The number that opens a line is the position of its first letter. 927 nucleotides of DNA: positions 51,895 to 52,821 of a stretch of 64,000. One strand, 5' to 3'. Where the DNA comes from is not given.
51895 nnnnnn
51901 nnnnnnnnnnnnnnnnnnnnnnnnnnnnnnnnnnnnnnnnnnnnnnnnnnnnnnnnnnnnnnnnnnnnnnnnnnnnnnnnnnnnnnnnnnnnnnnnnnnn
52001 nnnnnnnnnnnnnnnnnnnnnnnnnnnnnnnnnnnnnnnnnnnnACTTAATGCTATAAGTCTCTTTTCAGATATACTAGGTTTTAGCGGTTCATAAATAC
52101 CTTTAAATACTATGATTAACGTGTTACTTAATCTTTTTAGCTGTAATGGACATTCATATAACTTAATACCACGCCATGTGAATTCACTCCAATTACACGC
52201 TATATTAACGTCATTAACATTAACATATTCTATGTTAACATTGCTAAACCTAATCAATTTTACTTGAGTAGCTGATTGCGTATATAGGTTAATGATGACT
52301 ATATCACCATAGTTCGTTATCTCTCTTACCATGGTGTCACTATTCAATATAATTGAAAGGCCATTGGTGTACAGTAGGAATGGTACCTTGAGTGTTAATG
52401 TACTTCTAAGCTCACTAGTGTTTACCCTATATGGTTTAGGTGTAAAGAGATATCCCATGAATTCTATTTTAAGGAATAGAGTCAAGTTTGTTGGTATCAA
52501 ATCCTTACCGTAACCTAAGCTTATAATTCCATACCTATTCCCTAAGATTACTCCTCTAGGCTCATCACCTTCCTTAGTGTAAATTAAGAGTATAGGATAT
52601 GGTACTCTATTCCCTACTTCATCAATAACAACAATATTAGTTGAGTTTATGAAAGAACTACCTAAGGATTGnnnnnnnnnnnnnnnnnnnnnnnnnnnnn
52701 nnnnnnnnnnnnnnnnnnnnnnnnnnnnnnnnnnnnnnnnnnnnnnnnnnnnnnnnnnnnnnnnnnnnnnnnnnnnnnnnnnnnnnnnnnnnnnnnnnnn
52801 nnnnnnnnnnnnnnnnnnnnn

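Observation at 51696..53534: Three-gene membrane module resembling cedA1-cedA-cedA2 (VirB2-like pilin plus VirB6-like channel)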

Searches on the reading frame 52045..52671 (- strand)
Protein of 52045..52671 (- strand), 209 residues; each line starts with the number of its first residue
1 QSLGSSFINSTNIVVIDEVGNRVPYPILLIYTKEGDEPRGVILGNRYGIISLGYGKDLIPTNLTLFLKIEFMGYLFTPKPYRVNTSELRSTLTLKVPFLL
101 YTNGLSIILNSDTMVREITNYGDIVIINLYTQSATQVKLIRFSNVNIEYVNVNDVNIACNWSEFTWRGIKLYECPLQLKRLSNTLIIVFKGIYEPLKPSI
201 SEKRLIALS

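Call 46: search_protein_representatives(alignment_id=A3)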
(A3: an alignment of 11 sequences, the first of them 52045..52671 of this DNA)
Query: 11 sequences, 208 profile positions. Proteins with E-value up to 0.001 (for the whole library): 35; up to 1e-10: 16; up to 1e-30: 10. The best 35 are listed.
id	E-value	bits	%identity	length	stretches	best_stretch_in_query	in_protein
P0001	7.3e-73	260.7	-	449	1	3-207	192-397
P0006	4.0e-72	258.2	-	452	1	7-208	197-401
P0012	6.7e-72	257.5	-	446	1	3-208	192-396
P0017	3.6e-67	242.1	-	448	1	2-207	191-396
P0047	3.2e-59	216.1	-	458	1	3-207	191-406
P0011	6.0e-59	215.2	-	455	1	6-208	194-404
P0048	1.0e-47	178.6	-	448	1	7-207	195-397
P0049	1.4e-35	138.9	-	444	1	8-206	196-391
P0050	1.6e-34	135.5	-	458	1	4-207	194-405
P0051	2.7e-34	134.7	-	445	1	9-204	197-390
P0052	2.9e-23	98.6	-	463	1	7-207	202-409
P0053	3.7e-23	98.3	-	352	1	9-166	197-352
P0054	3.1e-13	65.9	-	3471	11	8-51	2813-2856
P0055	3.9e-12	62.3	-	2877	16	7-53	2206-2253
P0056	2.4e-11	59.7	-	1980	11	7-53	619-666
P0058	4.6e-10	55.5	-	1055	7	7-51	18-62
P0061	7.3e-10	54.9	-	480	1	13-200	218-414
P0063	1.5e-08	50.6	-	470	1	7-201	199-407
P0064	1.5e-08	50.6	-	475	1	12-192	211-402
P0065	3.8e-07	46.0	-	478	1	6-202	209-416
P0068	3.8e-06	42.7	-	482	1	12-191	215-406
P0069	4.3e-06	42.5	-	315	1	13-207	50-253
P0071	5.8e-06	42.1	-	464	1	4-200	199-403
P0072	2.3e-05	40.2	-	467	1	12-197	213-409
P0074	1.4e-04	37.6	-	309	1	7-201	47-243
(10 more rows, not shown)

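Call 47: search_protein_families(library=pfam, proteins=[P0058, P0069, P0074, P0061, P0052, window:52045-52671:-], max_evalue=0.01)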
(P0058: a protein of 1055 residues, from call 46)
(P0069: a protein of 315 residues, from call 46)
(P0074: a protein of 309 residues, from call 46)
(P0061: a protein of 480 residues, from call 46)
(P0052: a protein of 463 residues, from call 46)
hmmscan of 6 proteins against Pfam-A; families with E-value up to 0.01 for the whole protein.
P0058 (1055 aa): 8 families
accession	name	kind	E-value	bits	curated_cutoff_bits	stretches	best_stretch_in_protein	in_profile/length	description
PF02369.22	Big_1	-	4.3e-188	610.5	34.9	9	4-92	3-93/93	Bacterial Ig-like domain (group 1)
PF09134.16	Invasin_D3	-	8.5e-83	273.6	33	8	6-93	8-97/98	Invasin, domain 3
PF13620.12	CarboxypepD_reg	-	6.6e-38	129.4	32.3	6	830-907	1-81/82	Carboxypeptidase regulatory-like domain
PF18565.7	Glyco_hydro2_C5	-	1e-17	64.3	32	4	305-395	3-96/103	Glycoside hydrolase family 2 C-terminal domain 5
PF17789.7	MG4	-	7.9e-12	45.7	24.7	0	648-708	18-75/95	Macroglobulin domain MG4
PF16640.11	Big_3_5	-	1.9e-11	44.8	35.5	0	11-93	5-77/88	Bacterial Ig-like domain (group 3)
PF00775.27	Dioxygenase_C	-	2.2e-06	27.7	27.3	0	303-343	14-53/182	Dioxygenase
PF13625.11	Helicase_C_3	-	0.0025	18.3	34.2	0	8-43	44-79/125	Helicase conserved C-terminal domain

P0069 (315 aa): 1 family
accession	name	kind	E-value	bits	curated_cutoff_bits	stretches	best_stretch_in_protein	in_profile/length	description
PF13620.12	CarboxypepD_reg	-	0.0077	17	32.3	0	50-108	4-59/82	Carboxypeptidase regulatory-like domain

P0074 (309 aa): 0 families

P0061 (480 aa): 0 families

P0052 (463 aa): 0 families

window:52045-52671:- (209 aa): 0 families

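Call 48: search_protein_families(library=ncbifam, proteins=[P0069, P0074, P0061, P0063, P0052, P0049], max_evalue=0.001)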
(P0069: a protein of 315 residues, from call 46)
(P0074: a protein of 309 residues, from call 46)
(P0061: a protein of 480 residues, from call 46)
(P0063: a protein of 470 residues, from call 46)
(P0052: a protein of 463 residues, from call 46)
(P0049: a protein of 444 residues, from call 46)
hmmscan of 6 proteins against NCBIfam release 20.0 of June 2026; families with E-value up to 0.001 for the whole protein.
P0069 (315 aa): 2 families
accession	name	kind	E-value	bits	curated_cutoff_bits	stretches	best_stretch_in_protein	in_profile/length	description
NF041796.2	Ced_CedA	equivalog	7.7e-10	38.8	330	1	268-312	212-256/259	DNA import protein CedA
NF053657.1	CedE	equivalog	3.8e-05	23.6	400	0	267-311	213-257/260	DNA-translocating protein CedE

P0074 (309 aa): 2 families
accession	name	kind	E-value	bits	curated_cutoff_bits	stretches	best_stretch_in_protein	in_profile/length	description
NF041796.2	Ced_CedA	equivalog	0.00013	21.6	330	0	10-39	169-198/259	DNA import protein CedA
NF053657.1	CedE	equivalog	0.00014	21.7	400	0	261-301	215-255/260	DNA-translocating protein CedE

P0061 (480 aa): 2 families
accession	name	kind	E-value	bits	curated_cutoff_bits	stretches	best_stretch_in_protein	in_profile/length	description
NF041796.2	Ced_CedA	equivalog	3.4e-44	151.4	330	2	4-186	7-191/259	DNA import protein CedA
NF053657.1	CedE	equivalog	7.9e-33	114.3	400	2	5-190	7-199/260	DNA-translocating protein CedE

P0063 (470 aa): 2 families
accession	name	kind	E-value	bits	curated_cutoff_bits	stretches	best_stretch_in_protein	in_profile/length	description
NF041796.2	Ced_CedA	equivalog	5.3e-49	167.1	330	1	1-186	7-195/259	DNA import protein CedA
NF053657.1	CedE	equivalog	3.2e-31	109.1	400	1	2-197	7-209/260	DNA-translocating protein CedE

P0052 (463 aa): 3 families
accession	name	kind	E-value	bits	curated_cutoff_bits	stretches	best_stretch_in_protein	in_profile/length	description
NF041796.2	Ced_CedA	equivalog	1.2e-53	182.4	330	1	4-207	6-210/259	DNA import protein CedA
NF053657.1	CedE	equivalog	2.9e-28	99.4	400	1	6-189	7-197/260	DNA-translocating protein CedE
NF041797.1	Ced_CedA1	equivalog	9.1e-06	25.7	100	1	4-58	11-65/75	DNA import protein CedA1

P0049 (444 aa): 3 families
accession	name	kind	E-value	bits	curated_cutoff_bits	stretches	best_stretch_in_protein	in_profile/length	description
NF041796.2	Ced_CedA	equivalog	5.2e-41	140.9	330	1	2-192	6-199/259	DNA import protein CedA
NF053657.1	CedE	equivalog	1.3e-30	107.1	400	1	2-193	5-198/260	DNA-translocating protein CedE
NF041797.1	Ced_CedA1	equivalog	4.6e-06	26.6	100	1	3-49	12-58/75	DNA import protein CedA1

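Call 66: predict_structure(alignment_id=A3)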
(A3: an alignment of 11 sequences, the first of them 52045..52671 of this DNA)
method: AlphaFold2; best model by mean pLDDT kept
length: 209 residues; sequences in the alignment: 11
mean_pLDDT: 92.5   pTM: 0.88
mean pLDDT of the five models: 92.5, 92.2, 92.0, 91.9, 90.7
residues with pLDDT >= 90: 172; 70-90: 29; 50-70: 4; < 50: 4
segments of 3 or more residues with pLDDT < 50: 1-4
pLDDT, mean of each block of 10 residues (from residue 1): 63 96 97 86 97 86 93 97 91 96 96 94 95 96 97 95 97 96 97 94 81
secondary structure, 60 per line:
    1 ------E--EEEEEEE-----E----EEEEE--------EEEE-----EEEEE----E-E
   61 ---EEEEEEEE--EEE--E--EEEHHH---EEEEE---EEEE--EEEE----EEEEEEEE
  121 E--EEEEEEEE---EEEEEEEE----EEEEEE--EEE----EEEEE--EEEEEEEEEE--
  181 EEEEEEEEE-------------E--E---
elements in order: E10-16 E27-31 E40-43 E49-53 E64-71 E74-76 E82-84 E91-95 E99-102 E105-108 E113-121 E124-131 E135-142 E147-152 E155-157 E162-166 E169-178 E181-189

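Call 68: fold_search(model_id=the predicted structure, library=pdb)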
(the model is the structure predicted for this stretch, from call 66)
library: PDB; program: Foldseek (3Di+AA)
matches with E <= 10: 1144; with E <= 0.001: 0
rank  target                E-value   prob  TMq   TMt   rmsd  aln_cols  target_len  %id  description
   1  6fb3_A                1.9e-03  0.90  0.25  0.04  18.4       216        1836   14  Teneurin 2 Partial Extracellular Domain (released 2018-03-28)
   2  3rkp_B                2.2e-03  0.97  0.31  0.20  14.0       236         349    8  Crystal structure of BcpA*(D312A), the major pilin subunit of Bacillus cereus (released 2012-05-30)
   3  9lr7_B                2.2e-03  0.80  0.22  0.13  17.8       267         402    9  Crystal Structure of the Basal pilin EbpB from Enterococcus faecalis. (released 2025-07-16)
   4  9lr7_C                2.6e-03  0.91  0.25  0.15  17.6       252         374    9  Crystal Structure of the Basal pilin EbpB from Enterococcus faecalis. (released 2025-07-16)
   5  7xdi_F                2.9e-03  1.00  0.33  0.16   7.3       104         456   21  Tail structure of bacteriophage SSV19 (released 2022-08-10)
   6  3kpt_A                3.2e-03  0.95  0.30  0.19  14.5       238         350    6  Crystal structure of BcpA, the major pilin subunit of Bacillus cereus (released 2009-11-24)
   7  1r6v                  3.3e-03  0.98  0.31  0.12  12.8       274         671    9  Crystal structure of fervidolysin from Fervidobacterium pennivorans, a keratinolytic enzyme related to subtilisin (released 2004-10-19)
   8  7w6b                  3.9e-03  0.80  0.23  0.09  15.1       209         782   14  Crystal Structure of PitA from pilus islet-2 of Streptococcus oralis (released 2022-06-01)
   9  3rkp_A                4.3e-03  0.94  0.31  0.20  15.3       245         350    9  Crystal structure of BcpA*(D312A), the major pilin subunit of Bacillus cereus (released 2012-05-30)
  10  3kpt_B                4.5e-03  0.96  0.33  0.21  14.4       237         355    8  Crystal structure of BcpA, the major pilin subunit of Bacillus cereus (released 2009-11-24)
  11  9hfj                  5.3e-03  1.00  0.30  0.70   4.3        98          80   16  Crystal structure of the NTE domain of SusCdex (BT3090) dextran transporter (released 2025-11-26)
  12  8qf8_B                5.3e-03  0.99  0.31  0.10  13.1       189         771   10  GH146 beta-L-arabinofuranosidase from Bacteroides thetaioatomicron in complex with beta-l-arabinofurano cyclophellitol (released 2023-12-13)
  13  7ram_D                6.4e-03  0.63  0.19  0.14  19.0       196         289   13  Cryo-EM Structure of the HCMV gHgLgO Trimer Derived from AD169 and TR strains in complex with PDGFRalpha (released 2022-06-08)
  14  8qf8_A                7.1e-03  0.99  0.31  0.10  13.1       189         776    8  GH146 beta-L-arabinofuranosidase from Bacteroides thetaioatomicron in complex with beta-l-arabinofurano cyclophellitol (released 2023-12-13)
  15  8qox_B                8.3e-03  0.85  0.28  0.16  14.4       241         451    9  Two-component assembly of SlaA and SlaB S-layer proteins of Sulfolobus acidocaldarius (released 2024-02-21)
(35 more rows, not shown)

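Call 70: fold_search(model_id=the predicted structure, library=viral)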
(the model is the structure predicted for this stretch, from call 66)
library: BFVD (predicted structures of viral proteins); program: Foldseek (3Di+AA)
matches with E <= 10: 1106; with E <= 0.001: 2
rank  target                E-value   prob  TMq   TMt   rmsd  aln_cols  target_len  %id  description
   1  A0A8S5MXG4            5.1e-04  0.98  0.28  0.10  23.0       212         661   13  DUF6273 domain-containing protein [Siphoviridae sp. ct91l7]
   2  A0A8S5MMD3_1          7.4e-04  0.99  0.31  0.07  26.0       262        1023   11  Baseplate J like protein [Siphoviridae sp. ctxc31]
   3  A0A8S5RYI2            1.3e-03  0.87  0.26  0.10  22.1       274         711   10  Tail collar fiber protein [Myoviridae sp. ctNQV2]
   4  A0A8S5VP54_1          1.8e-03  0.96  0.30  0.06  23.4       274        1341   11  (no name in the UniProt tables at hand)
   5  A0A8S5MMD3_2          2.3e-03  0.91  0.29  0.07  23.0       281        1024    8  Baseplate J like protein [Siphoviridae sp. ctxc31]
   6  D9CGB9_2              2.6e-03  0.95  0.26  0.09  13.0       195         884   12  (no name in the UniProt tables at hand)
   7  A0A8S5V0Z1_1          2.6e-03  0.85  0.27  0.07  24.9       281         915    5  Putative membrane protein [Siphoviridae sp. ct3r22]
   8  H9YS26                2.9e-03  0.92  0.29  0.21  15.7       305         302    8  (no name in the UniProt tables at hand)
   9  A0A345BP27            3.2e-03  0.97  0.28  0.08  15.8       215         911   12  Uncharacterized protein [crAssphage sp. isolate ctcc615]
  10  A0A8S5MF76            4.6e-03  0.57  0.20  0.07  18.2       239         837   10  Tail protein [Siphoviridae sp. ctYh54]
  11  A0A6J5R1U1            6.3e-03  1.00  0.30  0.13   8.9       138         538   12  Uncharacterized protein [uncultured Caudovirales phage]
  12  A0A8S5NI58            7.7e-03  0.30  0.16  0.11  20.8       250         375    6  Uncharacterized protein [Siphoviridae sp. ctUF252]
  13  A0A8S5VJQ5            8.5e-03  0.99  0.33  0.15  12.1       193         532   10  (no name in the UniProt tables at hand)
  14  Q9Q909                1.0e-02  0.99  0.24  0.30   9.3        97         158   16  Probable host range protein 2-1 [Rabbit fibroma virus (strain Kasza)]
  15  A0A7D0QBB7            1.0e-02  0.20  0.14  0.09  19.0       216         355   11  (no name in the UniProt tables at hand)
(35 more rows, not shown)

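Call 77: list_cluster_members(proteins=[P0061, P0063, P0064, P0065, P0068, P0071, P0072, P0052, P0005, P0017])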
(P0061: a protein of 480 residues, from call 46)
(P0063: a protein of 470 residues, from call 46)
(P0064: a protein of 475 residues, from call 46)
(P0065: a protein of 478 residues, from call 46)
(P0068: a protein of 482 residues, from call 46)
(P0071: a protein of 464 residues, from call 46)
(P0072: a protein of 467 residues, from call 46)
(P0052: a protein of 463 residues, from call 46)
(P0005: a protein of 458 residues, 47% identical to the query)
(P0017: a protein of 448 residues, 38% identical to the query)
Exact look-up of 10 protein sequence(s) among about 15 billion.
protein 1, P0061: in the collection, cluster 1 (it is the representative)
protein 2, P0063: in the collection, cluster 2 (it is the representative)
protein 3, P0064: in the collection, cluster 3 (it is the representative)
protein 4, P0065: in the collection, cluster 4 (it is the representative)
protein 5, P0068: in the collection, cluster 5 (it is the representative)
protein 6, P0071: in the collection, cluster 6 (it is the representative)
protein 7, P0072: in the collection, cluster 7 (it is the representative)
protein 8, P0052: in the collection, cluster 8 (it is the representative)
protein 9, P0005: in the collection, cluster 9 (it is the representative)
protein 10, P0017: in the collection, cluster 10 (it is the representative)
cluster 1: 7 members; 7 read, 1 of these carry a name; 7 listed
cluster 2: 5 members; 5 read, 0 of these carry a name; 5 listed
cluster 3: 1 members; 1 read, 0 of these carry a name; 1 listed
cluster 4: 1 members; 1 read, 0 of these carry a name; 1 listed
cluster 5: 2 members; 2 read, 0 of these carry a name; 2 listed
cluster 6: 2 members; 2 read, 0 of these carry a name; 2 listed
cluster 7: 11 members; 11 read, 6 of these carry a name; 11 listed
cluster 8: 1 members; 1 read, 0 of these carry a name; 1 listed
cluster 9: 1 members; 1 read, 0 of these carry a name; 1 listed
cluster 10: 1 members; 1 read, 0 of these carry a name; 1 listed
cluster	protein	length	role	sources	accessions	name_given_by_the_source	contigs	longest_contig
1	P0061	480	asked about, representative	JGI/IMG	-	-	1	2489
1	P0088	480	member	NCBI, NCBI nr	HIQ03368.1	MAG TPA: hypothetical protein EYH40_02990 [Desulfurococcales archaeon] | hypothetical protein [Desulfurococcales archaeon]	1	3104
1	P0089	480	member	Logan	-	-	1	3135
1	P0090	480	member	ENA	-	-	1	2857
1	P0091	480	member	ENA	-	-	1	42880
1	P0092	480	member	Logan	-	-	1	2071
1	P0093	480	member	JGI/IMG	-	-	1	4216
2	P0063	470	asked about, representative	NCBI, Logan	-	-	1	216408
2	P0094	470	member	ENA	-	-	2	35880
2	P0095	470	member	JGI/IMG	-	-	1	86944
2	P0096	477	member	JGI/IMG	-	-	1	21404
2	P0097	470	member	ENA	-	-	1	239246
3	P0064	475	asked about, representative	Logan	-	-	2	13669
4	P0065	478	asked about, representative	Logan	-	-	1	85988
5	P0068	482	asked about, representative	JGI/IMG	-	-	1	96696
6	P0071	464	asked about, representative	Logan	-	-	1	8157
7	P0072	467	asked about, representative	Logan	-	-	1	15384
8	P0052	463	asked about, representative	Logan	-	-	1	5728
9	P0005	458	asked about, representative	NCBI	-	-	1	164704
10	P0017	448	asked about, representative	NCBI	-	-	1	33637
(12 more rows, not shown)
